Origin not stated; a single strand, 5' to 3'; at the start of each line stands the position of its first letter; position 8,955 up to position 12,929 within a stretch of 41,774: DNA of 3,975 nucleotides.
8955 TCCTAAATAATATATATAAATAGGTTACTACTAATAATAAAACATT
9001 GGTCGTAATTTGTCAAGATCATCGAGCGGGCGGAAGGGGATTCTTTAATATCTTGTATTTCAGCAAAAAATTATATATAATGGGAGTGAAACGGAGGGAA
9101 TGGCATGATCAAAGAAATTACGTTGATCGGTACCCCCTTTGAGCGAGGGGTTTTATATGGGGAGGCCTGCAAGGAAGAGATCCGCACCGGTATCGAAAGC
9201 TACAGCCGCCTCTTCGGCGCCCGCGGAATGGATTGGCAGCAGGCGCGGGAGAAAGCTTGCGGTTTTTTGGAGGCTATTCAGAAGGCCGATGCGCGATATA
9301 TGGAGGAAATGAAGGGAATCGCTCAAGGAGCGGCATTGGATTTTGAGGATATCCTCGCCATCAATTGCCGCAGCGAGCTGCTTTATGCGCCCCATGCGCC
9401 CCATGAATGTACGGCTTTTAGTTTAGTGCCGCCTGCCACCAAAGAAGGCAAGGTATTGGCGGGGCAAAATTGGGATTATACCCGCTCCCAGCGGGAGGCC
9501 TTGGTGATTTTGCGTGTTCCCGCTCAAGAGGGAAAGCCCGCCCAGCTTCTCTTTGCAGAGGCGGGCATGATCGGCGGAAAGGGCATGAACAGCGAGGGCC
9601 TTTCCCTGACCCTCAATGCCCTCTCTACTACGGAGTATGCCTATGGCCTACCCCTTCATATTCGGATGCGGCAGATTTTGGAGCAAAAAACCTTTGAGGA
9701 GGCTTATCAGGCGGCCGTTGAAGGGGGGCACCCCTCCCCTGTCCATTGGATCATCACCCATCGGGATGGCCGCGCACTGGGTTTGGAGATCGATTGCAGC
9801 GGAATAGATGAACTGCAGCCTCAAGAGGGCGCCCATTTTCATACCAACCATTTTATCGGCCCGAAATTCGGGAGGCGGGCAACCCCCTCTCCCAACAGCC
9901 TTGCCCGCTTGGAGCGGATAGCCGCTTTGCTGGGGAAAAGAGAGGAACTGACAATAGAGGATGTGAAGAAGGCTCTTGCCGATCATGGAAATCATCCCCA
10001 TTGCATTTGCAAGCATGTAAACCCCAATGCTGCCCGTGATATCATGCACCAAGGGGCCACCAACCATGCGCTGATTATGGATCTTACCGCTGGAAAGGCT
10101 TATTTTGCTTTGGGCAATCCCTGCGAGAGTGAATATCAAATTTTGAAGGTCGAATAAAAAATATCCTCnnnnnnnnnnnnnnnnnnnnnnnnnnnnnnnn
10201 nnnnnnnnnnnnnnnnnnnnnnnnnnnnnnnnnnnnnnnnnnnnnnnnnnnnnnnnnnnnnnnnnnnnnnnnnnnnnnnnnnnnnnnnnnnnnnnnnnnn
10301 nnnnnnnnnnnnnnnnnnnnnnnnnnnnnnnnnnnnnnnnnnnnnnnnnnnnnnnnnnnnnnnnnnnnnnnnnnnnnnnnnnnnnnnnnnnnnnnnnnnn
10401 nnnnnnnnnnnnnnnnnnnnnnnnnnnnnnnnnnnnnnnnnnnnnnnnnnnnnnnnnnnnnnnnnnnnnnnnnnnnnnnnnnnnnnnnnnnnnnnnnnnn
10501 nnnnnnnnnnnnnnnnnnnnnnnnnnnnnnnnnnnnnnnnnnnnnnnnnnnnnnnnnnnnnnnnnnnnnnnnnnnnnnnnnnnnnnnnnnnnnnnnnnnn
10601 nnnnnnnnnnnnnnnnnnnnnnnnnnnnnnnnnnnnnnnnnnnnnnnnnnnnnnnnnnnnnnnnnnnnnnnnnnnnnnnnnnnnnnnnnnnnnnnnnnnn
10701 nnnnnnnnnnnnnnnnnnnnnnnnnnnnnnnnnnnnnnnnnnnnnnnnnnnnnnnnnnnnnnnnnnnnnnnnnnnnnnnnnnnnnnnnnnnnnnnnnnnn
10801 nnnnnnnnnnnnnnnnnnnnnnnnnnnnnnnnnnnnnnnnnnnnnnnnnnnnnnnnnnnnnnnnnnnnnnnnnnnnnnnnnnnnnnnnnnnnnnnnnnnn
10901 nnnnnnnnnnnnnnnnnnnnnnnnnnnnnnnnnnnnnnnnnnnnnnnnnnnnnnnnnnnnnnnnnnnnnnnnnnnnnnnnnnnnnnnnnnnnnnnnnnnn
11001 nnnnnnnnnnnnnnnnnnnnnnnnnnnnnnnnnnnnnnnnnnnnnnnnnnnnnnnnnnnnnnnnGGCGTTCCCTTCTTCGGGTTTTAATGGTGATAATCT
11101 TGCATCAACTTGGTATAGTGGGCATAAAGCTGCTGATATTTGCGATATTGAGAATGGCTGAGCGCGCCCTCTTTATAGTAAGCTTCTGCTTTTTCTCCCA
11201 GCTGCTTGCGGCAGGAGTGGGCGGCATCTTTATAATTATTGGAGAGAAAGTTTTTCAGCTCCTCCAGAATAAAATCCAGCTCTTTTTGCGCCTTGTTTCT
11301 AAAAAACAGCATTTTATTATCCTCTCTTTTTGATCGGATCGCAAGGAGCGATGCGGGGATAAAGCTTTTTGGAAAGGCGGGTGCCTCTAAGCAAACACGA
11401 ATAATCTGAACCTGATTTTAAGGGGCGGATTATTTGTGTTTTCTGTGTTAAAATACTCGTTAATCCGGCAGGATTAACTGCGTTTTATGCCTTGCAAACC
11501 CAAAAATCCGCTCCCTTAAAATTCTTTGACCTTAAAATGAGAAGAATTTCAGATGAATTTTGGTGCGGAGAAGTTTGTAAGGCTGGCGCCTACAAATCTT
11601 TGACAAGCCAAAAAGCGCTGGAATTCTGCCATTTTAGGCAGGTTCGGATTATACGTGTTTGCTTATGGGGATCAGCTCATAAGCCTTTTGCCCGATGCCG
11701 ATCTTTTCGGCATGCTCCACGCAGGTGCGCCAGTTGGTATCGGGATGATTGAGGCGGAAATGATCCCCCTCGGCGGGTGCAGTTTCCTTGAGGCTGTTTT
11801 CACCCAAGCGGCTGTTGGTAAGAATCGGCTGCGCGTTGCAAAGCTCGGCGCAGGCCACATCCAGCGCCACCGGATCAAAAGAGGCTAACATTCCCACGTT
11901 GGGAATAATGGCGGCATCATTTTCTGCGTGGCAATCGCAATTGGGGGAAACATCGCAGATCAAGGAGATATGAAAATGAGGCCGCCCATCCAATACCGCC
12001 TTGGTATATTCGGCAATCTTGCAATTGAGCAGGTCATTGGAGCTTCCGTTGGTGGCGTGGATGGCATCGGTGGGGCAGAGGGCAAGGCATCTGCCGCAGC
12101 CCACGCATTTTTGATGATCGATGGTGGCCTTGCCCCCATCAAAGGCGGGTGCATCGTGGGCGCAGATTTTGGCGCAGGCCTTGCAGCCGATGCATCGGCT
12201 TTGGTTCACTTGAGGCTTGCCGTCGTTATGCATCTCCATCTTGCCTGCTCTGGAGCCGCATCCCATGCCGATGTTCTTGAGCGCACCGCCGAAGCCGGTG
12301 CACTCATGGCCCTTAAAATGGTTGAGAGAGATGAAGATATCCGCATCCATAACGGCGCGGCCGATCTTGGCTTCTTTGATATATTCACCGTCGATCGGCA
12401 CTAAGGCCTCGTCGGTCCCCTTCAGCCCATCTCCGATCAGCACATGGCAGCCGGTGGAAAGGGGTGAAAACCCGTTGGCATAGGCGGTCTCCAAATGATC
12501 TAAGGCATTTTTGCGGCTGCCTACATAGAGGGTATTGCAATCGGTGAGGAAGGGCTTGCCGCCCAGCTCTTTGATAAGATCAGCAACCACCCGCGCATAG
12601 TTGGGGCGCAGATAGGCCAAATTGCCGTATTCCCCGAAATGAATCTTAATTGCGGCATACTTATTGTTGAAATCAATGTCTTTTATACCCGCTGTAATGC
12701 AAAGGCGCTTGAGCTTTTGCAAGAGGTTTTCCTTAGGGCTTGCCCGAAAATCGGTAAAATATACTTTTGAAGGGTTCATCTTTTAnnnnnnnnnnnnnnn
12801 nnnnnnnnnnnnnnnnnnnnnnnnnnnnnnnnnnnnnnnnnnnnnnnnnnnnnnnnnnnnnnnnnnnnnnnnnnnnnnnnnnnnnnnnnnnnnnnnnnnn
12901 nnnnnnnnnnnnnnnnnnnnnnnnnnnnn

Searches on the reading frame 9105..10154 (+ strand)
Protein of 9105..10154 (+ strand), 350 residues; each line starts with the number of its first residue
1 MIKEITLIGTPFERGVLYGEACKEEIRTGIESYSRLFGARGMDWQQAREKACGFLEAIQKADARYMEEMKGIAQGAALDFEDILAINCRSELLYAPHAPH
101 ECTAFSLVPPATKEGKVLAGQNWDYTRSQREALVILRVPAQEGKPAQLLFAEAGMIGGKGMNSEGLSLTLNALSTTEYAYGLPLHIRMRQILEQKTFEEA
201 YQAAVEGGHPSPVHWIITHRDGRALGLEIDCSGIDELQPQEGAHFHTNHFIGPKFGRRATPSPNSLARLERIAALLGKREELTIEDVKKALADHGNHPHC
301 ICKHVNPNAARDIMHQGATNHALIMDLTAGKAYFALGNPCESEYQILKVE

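Call 12: search_protein_families(library=pfam, proteins=[window:9105-10154:+], max_evalue=0.01)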
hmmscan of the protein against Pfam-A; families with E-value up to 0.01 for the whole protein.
window:9105-10154:+ (350 aa): 1 family
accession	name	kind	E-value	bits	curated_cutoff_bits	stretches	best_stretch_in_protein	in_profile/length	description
PF03417.21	AAT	-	1.6e-22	80.8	23.2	1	113-339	4-223/225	Acyl-coenzyme A:6-aminopenicillanic acid acyl-transferase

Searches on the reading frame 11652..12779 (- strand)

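Call 59: search_protein_families(library=pfam, proteins=[window:11652-12779:-], max_evalue=0.0001)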
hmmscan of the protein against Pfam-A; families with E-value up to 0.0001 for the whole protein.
window:11652-12779:- (376 aa): 11 families
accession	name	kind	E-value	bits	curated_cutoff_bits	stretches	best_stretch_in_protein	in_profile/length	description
PF04015.17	DUF362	-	4.9e-54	183.9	24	1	43-312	2-200/200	Domain of unknown function (DUF362)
PF12837.12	Fer4_6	-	2.3e-12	46.6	25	2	218-240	2-24/24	4Fe-4S binding domain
PF00037.32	Fer4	-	8.4e-11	41.7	21.1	1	219-240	2-23/24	4Fe-4S binding domain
PF12838.12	Fer4_7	-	3.9e-10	40.5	27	1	195-239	1-52/52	4Fe-4S dicluster domain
PF14697.11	Fer4_21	-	4.8e-10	39.9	35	1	190-241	2-58/59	4Fe-4S dicluster domain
PF13237.11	Fer4_10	-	4.5e-08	33.3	25.5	1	189-236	2-53/53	4Fe-4S dicluster domain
PF12797.12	Fer4_2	-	1.3e-07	31.5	24.5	0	219-237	4-22/22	4Fe-4S binding domain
PF25160.1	LdpA_Fe-S-bd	-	1.9e-07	31.2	27.6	1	202-243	9-46/49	LdpA Fe-S cluster-binding domain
PF13484.11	Fer4_16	-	1.4e-06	29.4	30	0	224-256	1-30/66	4Fe-4S double cluster binding domain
PF13187.11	Fer4_9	-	1.4e-06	28.6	27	1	195-240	1-52/52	4Fe-4S dicluster domain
PF12800.12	Fer4_4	-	2.9e-05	24.5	24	0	194-206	2-14/17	4Fe-4S binding domain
